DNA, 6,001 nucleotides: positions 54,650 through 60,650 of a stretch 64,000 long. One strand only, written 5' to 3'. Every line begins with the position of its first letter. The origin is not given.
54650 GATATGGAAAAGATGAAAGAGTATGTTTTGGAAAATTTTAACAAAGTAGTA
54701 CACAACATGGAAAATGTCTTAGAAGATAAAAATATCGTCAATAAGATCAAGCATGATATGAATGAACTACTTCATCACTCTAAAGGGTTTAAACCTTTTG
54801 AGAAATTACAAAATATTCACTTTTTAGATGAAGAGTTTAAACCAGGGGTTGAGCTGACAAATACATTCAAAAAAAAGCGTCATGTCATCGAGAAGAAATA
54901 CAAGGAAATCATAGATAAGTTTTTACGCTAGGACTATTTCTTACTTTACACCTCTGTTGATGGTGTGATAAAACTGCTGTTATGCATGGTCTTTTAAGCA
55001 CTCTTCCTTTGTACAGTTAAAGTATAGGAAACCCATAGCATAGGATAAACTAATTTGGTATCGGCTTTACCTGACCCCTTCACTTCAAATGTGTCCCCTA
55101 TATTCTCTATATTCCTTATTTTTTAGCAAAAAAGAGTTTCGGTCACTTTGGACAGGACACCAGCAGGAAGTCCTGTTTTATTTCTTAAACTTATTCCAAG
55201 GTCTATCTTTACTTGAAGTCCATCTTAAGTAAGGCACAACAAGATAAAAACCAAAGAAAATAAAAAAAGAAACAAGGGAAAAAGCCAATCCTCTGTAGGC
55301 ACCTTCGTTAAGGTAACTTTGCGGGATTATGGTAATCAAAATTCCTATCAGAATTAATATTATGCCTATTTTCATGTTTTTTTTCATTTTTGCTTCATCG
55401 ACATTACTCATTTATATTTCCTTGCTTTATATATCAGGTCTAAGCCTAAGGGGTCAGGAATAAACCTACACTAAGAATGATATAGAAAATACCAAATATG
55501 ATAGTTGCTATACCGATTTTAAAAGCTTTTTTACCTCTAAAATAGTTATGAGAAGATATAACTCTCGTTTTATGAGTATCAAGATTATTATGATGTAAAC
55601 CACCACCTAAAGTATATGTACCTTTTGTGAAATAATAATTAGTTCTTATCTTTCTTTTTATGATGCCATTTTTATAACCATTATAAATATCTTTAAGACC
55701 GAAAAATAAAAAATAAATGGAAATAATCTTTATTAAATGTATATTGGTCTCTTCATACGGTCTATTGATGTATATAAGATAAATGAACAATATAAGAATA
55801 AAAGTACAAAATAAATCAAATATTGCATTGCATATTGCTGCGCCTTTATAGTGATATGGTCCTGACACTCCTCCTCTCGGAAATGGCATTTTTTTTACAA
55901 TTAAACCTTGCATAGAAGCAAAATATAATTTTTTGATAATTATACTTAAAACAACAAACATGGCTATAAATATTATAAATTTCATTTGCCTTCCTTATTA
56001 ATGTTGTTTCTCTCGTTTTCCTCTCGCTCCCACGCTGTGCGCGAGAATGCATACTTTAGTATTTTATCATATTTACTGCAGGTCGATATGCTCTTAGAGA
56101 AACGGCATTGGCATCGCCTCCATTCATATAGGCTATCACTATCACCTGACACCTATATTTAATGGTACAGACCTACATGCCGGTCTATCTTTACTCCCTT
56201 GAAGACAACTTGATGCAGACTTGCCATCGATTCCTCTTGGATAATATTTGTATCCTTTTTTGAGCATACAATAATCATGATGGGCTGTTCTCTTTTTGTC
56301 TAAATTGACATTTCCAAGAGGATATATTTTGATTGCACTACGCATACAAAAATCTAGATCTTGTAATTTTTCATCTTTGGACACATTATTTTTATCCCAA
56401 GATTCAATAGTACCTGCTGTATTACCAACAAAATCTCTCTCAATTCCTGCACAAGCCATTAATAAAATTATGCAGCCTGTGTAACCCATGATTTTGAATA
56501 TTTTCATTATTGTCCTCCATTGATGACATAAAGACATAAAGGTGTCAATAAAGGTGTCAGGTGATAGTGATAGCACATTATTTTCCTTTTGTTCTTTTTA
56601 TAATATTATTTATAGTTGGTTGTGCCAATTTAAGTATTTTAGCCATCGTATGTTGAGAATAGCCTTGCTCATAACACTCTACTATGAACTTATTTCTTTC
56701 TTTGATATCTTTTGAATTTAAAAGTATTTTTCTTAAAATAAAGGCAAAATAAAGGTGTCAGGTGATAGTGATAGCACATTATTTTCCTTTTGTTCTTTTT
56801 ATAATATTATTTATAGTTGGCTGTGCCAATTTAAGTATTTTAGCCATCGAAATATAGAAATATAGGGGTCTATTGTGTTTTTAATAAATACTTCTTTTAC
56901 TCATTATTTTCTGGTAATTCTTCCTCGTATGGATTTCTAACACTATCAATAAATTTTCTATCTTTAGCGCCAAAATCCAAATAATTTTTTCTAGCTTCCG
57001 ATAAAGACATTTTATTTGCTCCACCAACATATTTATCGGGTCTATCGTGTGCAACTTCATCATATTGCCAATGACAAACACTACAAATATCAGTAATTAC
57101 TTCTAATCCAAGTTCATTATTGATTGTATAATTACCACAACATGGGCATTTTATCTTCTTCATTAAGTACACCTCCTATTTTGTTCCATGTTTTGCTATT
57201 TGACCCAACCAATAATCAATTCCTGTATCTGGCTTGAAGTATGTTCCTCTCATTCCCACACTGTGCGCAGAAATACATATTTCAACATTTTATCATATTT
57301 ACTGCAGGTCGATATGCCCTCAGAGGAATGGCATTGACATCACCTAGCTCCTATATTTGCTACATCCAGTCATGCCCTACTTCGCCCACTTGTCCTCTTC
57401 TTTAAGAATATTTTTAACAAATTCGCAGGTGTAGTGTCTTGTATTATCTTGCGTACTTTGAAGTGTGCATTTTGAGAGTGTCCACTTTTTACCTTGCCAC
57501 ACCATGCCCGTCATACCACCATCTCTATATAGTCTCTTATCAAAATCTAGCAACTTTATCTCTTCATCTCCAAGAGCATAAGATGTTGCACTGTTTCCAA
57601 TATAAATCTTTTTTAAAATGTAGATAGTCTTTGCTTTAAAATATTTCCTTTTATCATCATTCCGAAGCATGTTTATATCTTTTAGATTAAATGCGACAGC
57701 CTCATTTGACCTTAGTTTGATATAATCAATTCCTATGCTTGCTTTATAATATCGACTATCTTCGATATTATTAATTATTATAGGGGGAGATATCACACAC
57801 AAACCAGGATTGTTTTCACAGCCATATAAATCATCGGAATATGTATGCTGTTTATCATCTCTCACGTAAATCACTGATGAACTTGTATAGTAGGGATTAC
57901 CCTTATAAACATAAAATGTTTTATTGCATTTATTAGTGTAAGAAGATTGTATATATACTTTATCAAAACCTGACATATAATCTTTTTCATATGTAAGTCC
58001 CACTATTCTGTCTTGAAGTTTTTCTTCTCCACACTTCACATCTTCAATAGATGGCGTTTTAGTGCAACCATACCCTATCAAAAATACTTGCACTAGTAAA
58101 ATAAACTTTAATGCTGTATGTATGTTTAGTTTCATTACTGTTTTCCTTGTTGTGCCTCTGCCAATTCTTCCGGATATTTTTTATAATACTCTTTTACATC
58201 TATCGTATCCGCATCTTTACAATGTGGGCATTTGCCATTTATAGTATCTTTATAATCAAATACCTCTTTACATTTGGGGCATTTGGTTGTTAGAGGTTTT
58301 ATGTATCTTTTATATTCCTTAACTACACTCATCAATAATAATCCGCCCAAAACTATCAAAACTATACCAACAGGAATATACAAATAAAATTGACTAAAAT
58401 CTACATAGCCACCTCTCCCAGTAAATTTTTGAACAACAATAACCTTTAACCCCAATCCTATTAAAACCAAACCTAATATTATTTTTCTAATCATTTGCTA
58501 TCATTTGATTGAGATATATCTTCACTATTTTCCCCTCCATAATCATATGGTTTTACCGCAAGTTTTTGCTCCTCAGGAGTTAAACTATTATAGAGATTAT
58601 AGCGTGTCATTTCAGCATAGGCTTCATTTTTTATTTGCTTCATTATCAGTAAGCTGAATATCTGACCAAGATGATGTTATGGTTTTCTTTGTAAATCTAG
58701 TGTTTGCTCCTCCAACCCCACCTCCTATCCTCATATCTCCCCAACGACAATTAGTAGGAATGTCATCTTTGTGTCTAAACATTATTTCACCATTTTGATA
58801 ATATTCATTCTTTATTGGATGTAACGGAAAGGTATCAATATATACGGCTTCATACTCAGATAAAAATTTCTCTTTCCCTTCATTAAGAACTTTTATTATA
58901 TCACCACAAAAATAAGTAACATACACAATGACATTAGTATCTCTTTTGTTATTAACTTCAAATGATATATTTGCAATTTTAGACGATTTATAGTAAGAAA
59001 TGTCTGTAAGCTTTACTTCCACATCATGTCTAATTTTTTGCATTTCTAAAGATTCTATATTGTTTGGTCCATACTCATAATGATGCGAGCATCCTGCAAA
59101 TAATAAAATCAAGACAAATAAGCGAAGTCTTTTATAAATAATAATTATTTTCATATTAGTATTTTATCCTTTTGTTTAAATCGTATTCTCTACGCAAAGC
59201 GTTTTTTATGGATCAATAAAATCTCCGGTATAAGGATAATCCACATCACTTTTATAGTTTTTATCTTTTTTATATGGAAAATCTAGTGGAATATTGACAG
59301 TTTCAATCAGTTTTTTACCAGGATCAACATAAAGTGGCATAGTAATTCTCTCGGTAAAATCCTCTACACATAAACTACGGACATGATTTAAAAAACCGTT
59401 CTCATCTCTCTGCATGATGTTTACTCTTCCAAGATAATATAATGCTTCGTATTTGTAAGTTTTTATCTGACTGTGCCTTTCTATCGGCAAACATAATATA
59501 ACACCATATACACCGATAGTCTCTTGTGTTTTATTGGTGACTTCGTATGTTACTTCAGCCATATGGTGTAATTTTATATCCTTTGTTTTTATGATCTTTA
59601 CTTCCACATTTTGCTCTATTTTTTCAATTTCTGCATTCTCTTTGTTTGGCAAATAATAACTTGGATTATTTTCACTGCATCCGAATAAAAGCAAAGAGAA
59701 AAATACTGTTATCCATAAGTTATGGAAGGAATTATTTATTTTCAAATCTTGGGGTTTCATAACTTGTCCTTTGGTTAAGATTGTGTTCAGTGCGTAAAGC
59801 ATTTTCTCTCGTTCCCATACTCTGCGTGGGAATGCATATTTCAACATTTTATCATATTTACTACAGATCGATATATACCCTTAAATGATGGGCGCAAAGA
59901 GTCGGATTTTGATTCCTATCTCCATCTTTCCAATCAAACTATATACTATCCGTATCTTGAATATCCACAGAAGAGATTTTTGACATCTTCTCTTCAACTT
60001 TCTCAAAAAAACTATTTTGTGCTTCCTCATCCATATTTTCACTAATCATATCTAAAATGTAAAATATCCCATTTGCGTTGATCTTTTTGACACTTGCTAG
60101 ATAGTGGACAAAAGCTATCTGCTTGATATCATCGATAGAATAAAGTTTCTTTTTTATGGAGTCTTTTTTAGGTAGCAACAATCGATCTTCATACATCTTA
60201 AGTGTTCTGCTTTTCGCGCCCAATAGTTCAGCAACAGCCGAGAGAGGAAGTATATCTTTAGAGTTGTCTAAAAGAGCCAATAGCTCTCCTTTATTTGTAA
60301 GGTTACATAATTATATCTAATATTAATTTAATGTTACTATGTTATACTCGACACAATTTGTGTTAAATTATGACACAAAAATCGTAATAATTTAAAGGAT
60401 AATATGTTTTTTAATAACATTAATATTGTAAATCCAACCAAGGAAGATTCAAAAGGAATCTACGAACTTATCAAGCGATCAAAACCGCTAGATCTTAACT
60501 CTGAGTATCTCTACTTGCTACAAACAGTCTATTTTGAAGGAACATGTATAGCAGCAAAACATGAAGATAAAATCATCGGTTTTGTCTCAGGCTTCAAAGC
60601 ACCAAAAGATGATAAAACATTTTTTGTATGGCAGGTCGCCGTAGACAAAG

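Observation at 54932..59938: AT-rich accessory island of small envelope-targeted ORFs punctuated by repeats: candidate cassette / orphan-immunity-type array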

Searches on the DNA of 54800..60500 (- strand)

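Call 6: search_rna_families(source=window, start=54800, end=60500, threshold=evalue, max_evalue=5)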
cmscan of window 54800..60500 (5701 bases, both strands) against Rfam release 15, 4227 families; matches with E-value up to 5: 2.
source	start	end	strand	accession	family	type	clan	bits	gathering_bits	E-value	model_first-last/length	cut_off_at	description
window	59618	59705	-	RF03496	MIR2086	Gene; miRNA;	-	21.8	50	1.7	1-87/87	no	MIR2086 microRNA precursor family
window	58837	58884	-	RF00355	snoR28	Gene; snRNA; snoRNA; CD-box;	-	20.8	45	3.4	1-78/78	no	Small nucleolar RNA snoR28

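Call 85: search_dna_similar(query=window:54933-59939:-, collection=phages, mode=distant, max_rows=10)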
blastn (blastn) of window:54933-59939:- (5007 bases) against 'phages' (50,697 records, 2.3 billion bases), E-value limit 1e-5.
No match.

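Call 86: search_dna_similar(query=window:54933-59939:-, collection=plasmids, mode=distant, max_rows=10)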
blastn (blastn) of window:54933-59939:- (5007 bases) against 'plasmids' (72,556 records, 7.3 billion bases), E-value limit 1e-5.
No match.

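Call 98: build_rna_model(alignment_id=A5, structure=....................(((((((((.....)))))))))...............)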
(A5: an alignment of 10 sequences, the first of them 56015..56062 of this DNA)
Model R1 built from alignment A5 (10 sequences, 58 columns); structure: as given.
model positions 49; base pairs 9; branch points 0; effective number of sequences 10; information 0.917 bits per position. Calibrated on 0.2 Mb of random sequence (short: E-values are rough).
structure used (alignment columns):
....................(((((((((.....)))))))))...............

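Call 99: search_with_rna_model(model_id=R1, sources=[window, L005, L008, L010, L012, L013, L014, L015, L016, L017, L019, L023, L024, L029, L030, L031, L032, L033, L034, L035, L036, L037, L038, L039, L040, L041, L042, L043, L044, L045, L046, L047, L048, L049, L050, L051, L052, L053, L054, L055, L056, L057, L058, L059, L060, L061, L062, L063, L064, L065, L066, L067, L068, L069, L070, L071, L072, L073, L074, L075, L076, L077, L078, L079, L080, L081, L082, L083, L084, L085, L086, L087, L088, L089, L090, L091, L092, L093, L094, L095, L096, L097, L098, L099, L100, L101, L102, L103, L104, L105, L106, L107, L108, L109, L110, L111, L112], max_evalue=1)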
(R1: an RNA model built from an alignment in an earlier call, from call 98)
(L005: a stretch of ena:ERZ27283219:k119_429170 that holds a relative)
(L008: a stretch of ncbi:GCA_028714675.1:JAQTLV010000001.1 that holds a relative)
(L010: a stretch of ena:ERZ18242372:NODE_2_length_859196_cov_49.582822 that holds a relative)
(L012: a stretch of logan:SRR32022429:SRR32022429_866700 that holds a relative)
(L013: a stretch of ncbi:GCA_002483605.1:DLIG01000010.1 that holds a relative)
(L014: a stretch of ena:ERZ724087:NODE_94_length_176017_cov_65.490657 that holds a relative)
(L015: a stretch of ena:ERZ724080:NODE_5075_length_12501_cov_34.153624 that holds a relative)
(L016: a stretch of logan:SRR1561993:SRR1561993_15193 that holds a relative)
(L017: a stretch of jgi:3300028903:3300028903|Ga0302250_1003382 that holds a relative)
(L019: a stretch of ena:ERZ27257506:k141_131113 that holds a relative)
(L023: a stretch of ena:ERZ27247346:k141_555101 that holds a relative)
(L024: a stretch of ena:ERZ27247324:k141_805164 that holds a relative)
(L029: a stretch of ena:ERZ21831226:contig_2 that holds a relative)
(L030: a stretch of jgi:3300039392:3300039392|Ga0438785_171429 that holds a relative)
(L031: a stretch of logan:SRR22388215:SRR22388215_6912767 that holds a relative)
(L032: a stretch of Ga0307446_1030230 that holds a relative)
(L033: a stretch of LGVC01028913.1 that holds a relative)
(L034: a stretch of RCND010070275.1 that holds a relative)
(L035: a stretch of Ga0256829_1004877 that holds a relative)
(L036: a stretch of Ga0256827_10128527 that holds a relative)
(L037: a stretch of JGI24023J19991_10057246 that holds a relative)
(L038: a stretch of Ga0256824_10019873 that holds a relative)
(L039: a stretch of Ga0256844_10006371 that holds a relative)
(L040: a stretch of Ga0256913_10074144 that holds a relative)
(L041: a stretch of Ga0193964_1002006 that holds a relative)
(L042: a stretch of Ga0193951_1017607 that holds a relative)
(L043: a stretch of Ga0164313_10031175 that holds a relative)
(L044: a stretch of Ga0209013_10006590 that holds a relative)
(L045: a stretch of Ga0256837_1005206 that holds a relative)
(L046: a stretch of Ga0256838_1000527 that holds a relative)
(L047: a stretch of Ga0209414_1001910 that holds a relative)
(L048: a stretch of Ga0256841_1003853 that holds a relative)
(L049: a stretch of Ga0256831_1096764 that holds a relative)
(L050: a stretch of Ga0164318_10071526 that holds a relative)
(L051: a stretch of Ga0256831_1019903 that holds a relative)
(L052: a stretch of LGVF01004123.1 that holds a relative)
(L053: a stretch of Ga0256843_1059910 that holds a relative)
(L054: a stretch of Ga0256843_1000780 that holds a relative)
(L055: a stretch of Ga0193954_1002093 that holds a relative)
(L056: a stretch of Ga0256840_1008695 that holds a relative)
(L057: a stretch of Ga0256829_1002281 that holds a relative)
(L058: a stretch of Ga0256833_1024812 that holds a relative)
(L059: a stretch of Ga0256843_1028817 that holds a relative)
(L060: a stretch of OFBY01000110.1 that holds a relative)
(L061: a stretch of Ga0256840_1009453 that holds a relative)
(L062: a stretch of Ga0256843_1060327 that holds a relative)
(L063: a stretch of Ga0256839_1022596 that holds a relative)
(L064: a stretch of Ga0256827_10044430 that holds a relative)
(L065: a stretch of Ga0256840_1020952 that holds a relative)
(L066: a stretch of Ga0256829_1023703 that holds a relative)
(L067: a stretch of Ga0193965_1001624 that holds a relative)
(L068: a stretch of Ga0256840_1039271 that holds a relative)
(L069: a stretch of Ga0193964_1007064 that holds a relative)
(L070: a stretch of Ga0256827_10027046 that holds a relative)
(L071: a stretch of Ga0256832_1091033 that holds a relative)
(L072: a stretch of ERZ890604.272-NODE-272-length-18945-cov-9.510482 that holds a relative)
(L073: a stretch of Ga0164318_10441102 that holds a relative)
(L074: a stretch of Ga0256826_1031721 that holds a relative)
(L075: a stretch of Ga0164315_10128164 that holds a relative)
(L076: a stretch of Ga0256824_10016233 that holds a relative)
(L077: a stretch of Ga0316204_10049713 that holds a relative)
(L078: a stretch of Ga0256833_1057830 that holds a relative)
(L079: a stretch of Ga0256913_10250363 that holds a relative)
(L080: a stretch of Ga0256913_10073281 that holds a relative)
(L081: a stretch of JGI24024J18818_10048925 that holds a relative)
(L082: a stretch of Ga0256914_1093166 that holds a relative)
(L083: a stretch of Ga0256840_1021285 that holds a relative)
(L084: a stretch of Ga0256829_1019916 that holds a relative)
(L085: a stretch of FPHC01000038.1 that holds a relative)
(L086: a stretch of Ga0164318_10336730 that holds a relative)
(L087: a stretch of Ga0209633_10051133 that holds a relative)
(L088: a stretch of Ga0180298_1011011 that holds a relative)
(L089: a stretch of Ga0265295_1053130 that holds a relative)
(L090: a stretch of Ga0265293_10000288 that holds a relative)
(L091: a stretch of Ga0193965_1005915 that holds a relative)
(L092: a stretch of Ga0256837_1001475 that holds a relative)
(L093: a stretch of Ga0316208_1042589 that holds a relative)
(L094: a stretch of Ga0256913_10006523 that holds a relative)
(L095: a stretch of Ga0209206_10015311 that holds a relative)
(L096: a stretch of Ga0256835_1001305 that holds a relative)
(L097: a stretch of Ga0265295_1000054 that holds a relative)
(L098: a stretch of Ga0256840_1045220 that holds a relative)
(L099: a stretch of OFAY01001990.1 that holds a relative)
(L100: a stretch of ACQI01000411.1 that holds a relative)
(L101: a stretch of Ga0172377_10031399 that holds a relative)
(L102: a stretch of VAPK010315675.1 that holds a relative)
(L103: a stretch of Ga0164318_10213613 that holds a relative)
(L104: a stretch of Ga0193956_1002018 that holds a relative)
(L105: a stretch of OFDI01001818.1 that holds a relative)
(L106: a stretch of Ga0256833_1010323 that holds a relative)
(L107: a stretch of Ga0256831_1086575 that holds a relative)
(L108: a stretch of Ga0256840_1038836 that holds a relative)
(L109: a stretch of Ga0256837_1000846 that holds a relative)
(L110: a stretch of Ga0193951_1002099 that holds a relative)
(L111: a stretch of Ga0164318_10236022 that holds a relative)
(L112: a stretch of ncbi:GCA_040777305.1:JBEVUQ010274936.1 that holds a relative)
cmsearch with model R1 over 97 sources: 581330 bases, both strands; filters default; matches with E-value up to 1: 18.
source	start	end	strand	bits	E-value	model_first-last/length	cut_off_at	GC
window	59800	59848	-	58.6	5.6e-09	1-49/49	no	0.41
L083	244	292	-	56.9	1.2e-08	1-49/49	no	0.51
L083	905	953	+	55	3.1e-08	1-49/49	no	0.55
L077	1936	1985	-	54.8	3.3e-08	1-49/49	no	0.46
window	56015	56063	-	53.1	7.3e-08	1-49/49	no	0.49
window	57241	57289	-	49.1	4.7e-07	1-49/49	no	0.39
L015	7799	7847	+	48.2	7.3e-07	1-49/49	no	0.45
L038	2097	2147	-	48.1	7.5e-07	1-49/49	no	0.55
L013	10163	10210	-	46.9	1.3e-06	1-49/49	no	0.56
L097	7516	7565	+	46.5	1.6e-06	1-49/49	no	0.58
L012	889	939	-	30.1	0.0033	1-49/49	no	0.49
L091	1662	1705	-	29.2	0.0051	1-49/49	no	0.39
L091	178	227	+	27.6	0.011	1-49/49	no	0.44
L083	1413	1461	-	25.7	0.027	1-49/49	no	0.57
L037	1432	1481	+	24.4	0.049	1-49/49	no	0.46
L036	52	101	-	24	0.058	1-49/49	no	0.34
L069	2565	2615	-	19.7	0.43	1-49/49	no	0.37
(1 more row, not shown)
